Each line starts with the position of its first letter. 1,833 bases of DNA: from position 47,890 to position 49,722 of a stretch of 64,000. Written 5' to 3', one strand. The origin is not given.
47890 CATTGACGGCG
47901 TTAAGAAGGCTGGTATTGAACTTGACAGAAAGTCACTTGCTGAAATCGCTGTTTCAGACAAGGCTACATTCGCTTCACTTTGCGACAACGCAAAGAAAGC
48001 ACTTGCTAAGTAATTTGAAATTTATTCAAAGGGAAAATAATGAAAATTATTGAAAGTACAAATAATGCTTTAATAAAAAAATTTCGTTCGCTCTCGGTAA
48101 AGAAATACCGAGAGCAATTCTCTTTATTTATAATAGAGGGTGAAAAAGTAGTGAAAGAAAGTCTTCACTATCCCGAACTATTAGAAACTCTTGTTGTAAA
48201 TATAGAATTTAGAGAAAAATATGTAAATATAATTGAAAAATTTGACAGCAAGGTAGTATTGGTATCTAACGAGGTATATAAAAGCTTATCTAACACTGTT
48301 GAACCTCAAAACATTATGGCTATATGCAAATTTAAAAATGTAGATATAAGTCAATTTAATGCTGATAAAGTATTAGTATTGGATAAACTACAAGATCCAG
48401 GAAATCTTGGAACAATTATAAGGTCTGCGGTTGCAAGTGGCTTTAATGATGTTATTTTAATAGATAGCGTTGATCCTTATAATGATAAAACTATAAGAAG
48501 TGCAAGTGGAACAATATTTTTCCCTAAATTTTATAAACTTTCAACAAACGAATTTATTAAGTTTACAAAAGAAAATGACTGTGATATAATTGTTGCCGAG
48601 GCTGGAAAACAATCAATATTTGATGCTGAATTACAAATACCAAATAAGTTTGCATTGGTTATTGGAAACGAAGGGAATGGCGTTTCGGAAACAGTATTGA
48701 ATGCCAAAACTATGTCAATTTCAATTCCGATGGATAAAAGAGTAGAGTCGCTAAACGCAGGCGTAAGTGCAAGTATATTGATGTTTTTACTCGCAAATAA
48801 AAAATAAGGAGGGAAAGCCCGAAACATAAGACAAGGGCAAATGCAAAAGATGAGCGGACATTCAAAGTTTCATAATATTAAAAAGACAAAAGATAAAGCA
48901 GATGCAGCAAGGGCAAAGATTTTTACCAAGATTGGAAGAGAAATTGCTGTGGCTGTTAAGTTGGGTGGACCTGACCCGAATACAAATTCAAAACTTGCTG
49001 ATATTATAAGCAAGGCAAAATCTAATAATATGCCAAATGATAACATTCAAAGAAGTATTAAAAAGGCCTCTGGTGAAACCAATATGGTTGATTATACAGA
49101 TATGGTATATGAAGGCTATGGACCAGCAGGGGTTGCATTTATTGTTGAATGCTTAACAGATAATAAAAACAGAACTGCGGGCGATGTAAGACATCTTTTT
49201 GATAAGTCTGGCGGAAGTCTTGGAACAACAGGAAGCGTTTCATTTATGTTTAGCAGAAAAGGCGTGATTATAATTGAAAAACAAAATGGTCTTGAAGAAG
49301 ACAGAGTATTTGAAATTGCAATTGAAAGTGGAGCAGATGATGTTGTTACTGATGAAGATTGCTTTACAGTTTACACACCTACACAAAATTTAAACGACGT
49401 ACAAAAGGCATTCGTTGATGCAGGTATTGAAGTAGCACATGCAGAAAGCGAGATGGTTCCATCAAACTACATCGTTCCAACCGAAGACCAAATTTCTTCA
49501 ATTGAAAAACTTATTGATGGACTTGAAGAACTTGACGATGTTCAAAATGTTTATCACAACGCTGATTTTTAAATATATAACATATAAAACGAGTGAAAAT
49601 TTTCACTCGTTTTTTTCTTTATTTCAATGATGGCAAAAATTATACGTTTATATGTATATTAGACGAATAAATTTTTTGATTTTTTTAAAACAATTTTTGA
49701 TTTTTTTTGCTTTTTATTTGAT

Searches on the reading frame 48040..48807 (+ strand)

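Call 7: search_protein_families(library=pfam, proteins=[window:48040-48807:+], max_evalue=0.01)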
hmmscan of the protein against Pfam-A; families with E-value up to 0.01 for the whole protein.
window:48040-48807:+ (255 aa): 3 families
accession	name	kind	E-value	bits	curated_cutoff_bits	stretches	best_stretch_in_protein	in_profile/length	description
PF00588.24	SpoU_methylase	-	6e-35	120.9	29.7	1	111-249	3-142/142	SpoU rRNA Methylase family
PF22435.1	MRM3-like_sub_bind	-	9.8e-15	55.2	27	1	9-94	1-84/84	MRM3-like substrate binding domain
PF08032.17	SpoU_sub_bind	-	3e-05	24.7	22.8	1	31-99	1-73/76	RNA 2'-O ribose methyltransferase substrate binding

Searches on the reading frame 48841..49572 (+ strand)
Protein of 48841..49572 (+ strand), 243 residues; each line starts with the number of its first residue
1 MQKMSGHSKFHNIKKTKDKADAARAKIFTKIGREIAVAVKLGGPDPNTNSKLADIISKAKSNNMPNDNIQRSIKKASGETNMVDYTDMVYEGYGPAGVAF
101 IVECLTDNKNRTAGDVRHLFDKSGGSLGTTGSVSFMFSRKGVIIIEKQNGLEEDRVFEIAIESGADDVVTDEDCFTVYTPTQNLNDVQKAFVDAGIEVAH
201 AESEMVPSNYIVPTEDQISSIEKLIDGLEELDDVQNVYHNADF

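Call 7: search_protein_families(library=pfam, proteins=[window:48841-49572:+], max_evalue=0.01)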
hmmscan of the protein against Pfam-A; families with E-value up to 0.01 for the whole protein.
window:48841-49572:+ (243 aa): 2 families
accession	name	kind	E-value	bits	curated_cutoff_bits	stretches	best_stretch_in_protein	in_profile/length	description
PF01709.26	Transcrip_reg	-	5.2e-62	208.7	27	1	85-241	1-160/160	TACO1/YebC second and third domain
PF20772.2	TACO1_YebC_N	-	5.5e-31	107.3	36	1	8-79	1-73/73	TACO1/YebC protein N-terminal domain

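Call 11: find_encoding_contigs(protein=window:48841-49572:+, flank=3000, max_places=10)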
Protein window:48841-49572:+ (243 aa): no gene with exactly this product is on record in the collection.

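Call 55: find_homologous_proteins(query=window:48841-49572:+, max_evalue=1e-60)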
Query window:48841-49572:+ (243 aa): 7850 proteins with E <= 1e-60 among 8000 candidates; the best 120 are listed.
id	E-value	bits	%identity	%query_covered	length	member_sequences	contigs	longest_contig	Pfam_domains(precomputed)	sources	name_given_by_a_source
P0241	1.9e-144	497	93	100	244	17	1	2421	PF01709.27,PF20772.3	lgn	-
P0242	1.6e-141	487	92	99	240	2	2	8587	PF01709.27,PF20772.3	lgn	-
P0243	5.6e-135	466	63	85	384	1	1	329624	PF01709.27,PF20772.3,PF17872.8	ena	-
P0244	1.8e-128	445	85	99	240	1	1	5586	PF01709.27,PF20772.3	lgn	-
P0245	4.1e-125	434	84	99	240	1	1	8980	PF01709.27,PF20772.3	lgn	-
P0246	7.4e-125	433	84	99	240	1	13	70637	PF01709.27,PF20772.3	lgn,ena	-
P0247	8.2e-125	433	84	99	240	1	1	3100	PF01709.27,PF20772.3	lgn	-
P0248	1.7e-124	432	84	99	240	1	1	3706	PF01709.27,PF20772.3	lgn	-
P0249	2.2e-124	431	83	99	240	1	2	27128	PF01709.27,PF20772.3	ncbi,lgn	-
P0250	2.2e-124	431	83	99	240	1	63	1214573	PF01709.27,PF20772.3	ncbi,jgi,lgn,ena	-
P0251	2.9e-124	431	83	99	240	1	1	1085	PF01709.27,PF20772.3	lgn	-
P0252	2.9e-124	431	83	99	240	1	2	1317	PF01709.27,PF20772.3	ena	-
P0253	3.1e-124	431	83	99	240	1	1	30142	PF01709.27,PF20772.3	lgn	-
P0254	3.2e-124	431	83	99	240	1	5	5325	PF01709.27,PF20772.3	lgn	-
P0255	5.8e-124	430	83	99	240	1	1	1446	PF01709.27,PF20772.3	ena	-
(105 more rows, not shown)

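Call 56: find_encoding_contigs(protein=P0242, flank=4000, max_places=10)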
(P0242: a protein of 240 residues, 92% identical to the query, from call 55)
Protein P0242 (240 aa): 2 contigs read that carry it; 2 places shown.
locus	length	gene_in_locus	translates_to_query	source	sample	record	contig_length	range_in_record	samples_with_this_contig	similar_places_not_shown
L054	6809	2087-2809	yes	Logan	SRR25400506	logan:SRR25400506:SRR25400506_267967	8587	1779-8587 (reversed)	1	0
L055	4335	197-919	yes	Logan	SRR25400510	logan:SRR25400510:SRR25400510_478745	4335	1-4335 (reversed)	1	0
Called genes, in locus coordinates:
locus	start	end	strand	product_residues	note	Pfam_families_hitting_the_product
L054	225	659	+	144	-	PF05198:IF3_N, PF00707:IF3_C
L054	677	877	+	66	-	PF01632:Ribosomal_L35p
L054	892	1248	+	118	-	PF00453:Ribosomal_L20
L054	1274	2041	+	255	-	PF22435:MRM3-like_sub_bind, PF08032:SpoU_sub_bind (faint), PF00588:SpoU_methylase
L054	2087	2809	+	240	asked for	PF20772:TACO1_YebC_N, PF01709:Transcrip_reg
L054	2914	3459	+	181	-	PF02075:RuvC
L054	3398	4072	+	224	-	PF01330:RuvA_N, PF00633:HHH (faint), PF12836:HHH_3 (faint), PF14520:HHH_5, PF07499:RuvA_C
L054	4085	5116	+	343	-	PF05673:DUF815 (faint), PF06068:TIP49 (faint), PF05496:RuvB_N, PF00004:AAA, PF07728:AAA_5, PF13173:AAA_14 (faint), PF17864:AAA_lid_4, PF05491:WHD_RuvB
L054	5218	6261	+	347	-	PF02547:Queuosine_synth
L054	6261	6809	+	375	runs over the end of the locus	PF01702:TGT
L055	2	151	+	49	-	?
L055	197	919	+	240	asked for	PF20772:TACO1_YebC_N, PF01709:Transcrip_reg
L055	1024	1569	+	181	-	PF02075:RuvC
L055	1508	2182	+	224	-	PF01330:RuvA_N, PF00633:HHH (faint), PF12836:HHH_3 (faint), PF14520:HHH_5, PF07499:RuvA_C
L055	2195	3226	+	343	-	PF05673:DUF815 (faint), PF06068:TIP49 (faint), PF05496:RuvB_N, PF00004:AAA, PF07728:AAA_5, PF13173:AAA_14 (faint), PF17864:AAA_lid_4, PF05491:WHD_RuvB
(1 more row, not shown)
